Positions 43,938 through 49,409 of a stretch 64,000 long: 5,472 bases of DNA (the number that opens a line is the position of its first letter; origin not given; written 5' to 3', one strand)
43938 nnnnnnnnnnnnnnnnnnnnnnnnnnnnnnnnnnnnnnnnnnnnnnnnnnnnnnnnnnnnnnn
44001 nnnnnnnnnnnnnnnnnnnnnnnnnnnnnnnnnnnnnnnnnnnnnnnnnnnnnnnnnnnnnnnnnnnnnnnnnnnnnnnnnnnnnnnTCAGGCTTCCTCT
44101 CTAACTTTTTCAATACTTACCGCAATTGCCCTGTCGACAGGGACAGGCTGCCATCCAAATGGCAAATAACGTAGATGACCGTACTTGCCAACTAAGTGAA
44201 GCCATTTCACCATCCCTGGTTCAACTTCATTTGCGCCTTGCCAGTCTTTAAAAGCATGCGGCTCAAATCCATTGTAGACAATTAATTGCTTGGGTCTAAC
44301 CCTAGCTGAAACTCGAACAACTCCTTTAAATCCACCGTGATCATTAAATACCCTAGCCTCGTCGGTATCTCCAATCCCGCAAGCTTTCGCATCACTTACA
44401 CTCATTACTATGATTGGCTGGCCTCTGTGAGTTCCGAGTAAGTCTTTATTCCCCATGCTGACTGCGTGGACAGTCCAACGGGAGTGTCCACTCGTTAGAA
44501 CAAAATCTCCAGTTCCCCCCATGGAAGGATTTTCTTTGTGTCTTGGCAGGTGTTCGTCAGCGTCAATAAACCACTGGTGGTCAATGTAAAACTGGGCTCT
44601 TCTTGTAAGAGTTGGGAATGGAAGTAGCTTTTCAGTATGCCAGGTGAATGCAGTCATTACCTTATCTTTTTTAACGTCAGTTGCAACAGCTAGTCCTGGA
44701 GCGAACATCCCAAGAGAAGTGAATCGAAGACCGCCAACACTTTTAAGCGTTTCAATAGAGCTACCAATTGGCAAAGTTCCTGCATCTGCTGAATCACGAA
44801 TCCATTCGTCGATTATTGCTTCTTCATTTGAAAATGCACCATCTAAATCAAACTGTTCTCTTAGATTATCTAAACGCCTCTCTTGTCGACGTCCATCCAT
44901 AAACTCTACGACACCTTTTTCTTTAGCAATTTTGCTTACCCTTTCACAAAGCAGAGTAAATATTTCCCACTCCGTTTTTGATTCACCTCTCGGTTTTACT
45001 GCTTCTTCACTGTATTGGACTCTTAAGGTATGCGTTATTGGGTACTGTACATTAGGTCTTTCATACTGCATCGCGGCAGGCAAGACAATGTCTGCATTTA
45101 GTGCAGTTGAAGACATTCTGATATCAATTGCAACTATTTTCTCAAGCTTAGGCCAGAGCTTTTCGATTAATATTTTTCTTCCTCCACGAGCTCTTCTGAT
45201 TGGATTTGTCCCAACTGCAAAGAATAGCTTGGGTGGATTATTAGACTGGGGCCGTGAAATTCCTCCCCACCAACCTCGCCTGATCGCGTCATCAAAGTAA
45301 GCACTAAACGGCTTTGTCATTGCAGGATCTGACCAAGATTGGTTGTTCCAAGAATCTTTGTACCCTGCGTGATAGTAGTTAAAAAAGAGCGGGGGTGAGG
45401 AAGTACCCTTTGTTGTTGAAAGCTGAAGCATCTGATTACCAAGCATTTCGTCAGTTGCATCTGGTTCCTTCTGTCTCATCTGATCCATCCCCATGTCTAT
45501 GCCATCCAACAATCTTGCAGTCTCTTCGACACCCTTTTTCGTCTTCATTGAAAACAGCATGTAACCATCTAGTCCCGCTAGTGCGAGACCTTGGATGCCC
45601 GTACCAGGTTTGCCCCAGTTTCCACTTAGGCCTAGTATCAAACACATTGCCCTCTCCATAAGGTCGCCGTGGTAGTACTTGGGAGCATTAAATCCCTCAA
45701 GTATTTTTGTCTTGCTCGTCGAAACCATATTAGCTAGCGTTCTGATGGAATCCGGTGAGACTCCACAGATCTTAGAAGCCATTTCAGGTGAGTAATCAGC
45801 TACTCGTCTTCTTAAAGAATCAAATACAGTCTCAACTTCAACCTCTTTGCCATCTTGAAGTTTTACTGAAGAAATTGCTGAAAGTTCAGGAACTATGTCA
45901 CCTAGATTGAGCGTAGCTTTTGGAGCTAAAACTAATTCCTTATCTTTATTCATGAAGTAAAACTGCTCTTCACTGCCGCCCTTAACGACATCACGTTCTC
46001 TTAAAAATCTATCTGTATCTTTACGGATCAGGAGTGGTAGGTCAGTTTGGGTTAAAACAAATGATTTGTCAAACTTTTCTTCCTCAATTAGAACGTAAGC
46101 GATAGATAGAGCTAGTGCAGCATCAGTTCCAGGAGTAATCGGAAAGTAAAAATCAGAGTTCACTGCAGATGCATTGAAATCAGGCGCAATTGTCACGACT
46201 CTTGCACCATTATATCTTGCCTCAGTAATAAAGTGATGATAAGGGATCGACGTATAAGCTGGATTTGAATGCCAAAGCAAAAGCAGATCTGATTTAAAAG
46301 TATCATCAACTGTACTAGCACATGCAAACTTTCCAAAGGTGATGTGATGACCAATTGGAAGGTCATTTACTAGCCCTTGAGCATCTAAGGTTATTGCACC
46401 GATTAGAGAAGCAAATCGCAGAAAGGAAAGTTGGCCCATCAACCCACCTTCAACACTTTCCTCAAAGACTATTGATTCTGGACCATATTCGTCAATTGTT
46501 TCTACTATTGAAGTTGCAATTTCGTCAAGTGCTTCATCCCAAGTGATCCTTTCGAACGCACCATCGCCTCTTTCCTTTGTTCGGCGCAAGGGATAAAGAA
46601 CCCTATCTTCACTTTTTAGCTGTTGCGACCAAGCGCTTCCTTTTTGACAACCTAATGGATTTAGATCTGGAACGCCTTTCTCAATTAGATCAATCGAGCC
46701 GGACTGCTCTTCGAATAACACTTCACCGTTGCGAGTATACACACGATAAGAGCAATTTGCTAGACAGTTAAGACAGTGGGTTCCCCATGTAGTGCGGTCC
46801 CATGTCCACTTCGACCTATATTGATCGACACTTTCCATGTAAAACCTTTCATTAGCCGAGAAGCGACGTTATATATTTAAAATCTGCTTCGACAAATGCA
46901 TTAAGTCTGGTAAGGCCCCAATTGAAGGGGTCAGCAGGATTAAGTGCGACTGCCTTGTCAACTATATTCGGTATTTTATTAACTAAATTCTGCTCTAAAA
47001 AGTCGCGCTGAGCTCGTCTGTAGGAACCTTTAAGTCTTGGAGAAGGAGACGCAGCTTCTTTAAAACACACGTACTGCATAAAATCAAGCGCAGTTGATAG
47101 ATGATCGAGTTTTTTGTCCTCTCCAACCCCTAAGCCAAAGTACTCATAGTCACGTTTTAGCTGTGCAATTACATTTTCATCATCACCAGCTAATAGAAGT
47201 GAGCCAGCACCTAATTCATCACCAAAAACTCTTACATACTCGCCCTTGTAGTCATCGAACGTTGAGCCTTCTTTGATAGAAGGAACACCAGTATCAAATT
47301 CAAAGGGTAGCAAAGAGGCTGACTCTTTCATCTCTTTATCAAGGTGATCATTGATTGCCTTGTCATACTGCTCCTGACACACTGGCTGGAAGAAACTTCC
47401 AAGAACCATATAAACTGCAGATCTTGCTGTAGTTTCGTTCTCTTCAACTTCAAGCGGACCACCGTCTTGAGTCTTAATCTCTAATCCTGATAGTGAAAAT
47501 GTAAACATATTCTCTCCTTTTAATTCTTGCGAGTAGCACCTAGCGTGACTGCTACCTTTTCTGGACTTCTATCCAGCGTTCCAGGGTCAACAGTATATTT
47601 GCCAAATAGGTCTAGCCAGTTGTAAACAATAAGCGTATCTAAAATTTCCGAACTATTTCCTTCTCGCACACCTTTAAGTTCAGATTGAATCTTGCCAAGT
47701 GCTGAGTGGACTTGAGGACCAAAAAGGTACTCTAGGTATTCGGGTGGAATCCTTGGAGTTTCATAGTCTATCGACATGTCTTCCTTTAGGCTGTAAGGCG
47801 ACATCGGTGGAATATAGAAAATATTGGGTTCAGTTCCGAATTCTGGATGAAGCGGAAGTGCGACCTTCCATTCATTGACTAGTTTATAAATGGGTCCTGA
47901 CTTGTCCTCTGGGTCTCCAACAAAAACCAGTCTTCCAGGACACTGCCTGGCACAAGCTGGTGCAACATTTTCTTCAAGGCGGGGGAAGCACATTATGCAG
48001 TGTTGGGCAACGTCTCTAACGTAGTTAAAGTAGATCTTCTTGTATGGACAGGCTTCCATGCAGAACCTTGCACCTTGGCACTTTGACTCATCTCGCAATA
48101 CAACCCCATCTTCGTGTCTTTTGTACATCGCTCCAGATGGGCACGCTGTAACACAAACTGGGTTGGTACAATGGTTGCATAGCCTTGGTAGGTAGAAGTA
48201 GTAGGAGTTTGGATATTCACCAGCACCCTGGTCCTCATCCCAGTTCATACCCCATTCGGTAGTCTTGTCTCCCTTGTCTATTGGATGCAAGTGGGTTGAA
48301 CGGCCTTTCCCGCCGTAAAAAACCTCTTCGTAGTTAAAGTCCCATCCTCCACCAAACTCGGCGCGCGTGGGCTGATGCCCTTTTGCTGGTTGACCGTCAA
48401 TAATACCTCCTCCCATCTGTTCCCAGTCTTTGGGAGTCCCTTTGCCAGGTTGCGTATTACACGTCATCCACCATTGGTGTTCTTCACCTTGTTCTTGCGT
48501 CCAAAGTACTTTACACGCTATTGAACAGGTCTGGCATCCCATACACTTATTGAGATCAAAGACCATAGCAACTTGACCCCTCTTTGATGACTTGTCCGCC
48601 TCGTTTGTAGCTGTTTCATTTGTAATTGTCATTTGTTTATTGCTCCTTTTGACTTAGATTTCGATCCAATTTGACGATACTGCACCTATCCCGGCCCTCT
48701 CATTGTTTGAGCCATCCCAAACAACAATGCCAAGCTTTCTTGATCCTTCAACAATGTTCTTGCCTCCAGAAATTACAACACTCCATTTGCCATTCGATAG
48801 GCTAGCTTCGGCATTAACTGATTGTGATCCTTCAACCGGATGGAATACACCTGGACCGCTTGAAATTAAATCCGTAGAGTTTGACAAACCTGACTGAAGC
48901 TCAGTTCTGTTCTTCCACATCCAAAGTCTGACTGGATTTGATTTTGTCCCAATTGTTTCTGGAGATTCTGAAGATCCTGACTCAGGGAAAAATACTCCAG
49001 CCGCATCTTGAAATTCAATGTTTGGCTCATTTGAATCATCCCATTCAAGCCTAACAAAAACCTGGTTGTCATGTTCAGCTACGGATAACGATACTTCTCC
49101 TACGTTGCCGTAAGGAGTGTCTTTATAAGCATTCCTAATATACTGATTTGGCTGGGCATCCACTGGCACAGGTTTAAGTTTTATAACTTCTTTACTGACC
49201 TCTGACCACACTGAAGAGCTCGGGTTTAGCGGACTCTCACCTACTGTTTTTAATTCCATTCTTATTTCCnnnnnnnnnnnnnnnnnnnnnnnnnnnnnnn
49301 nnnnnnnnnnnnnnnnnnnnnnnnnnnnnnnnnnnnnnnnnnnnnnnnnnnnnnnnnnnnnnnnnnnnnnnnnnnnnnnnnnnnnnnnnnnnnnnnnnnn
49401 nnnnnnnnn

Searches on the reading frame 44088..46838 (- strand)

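Call 11: search_protein_families(library=pfam, proteins=[window:44088-46838:-])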
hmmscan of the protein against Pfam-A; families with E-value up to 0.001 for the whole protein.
window:44088-46838:- (916 aa): 2 families
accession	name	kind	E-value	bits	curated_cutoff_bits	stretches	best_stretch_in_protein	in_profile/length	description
PF00384.28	Molybdopterin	-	3.9e-41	141.7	24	1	79-633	1-353/353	Molybdopterin oxidoreductase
PF01568.27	Molydop_binding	-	1.3e-13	51.4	26.8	1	779-872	1-92/110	Molydopterin dinucleotide binding domain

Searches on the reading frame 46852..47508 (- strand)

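Call 11: search_protein_families(library=pfam, proteins=[window:46852-47508:-])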
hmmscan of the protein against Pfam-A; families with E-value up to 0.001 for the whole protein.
window:46852-47508:- (218 aa): 1 family
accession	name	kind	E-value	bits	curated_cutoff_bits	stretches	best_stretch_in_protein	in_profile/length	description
PF02613.20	Nitrate_red_del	-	2e-06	28.3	22.2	1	115-176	65-128/136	Nitrate reductase delta subunit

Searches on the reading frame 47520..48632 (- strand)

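Call 11: search_protein_families(library=pfam, proteins=[window:47520-48632:-])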
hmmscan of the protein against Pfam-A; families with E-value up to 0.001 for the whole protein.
window:47520-48632:- (370 aa): 6 families
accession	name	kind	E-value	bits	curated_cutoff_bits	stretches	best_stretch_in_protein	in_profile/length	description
PF13247.11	Fer4_11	-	8.2e-29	100.2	26.2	1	145-240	3-99/100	4Fe-4S dicluster domain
PF12838.12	Fer4_7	-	2e-09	38.2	27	1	152-198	2-51/52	4Fe-4S dicluster domain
PF13237.11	Fer4_10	-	2.9e-09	37.2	25.5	2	149-196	6-53/53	4Fe-4S dicluster domain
PF12797.12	Fer4_2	-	6.3e-08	32.5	24.5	1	23-41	3-21/22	4Fe-4S binding domain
PF12837.12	Fer4_6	-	7.3e-07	29.3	25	1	177-198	1-22/24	4Fe-4S binding domain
PF13187.11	Fer4_9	-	0.00042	20.7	27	0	152-198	2-50/52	4Fe-4S dicluster domain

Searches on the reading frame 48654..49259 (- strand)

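Call 11: search_protein_families(library=pfam, proteins=[window:48654-49259:-])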
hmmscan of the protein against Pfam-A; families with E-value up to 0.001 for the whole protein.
window:48654-49259:- (201 aa): 1 family
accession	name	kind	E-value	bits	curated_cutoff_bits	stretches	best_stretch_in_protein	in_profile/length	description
PF09459.16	EB_dh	-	8.3e-07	29.7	33.3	0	17-190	3-233/236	Ethylbenzene dehydrogenase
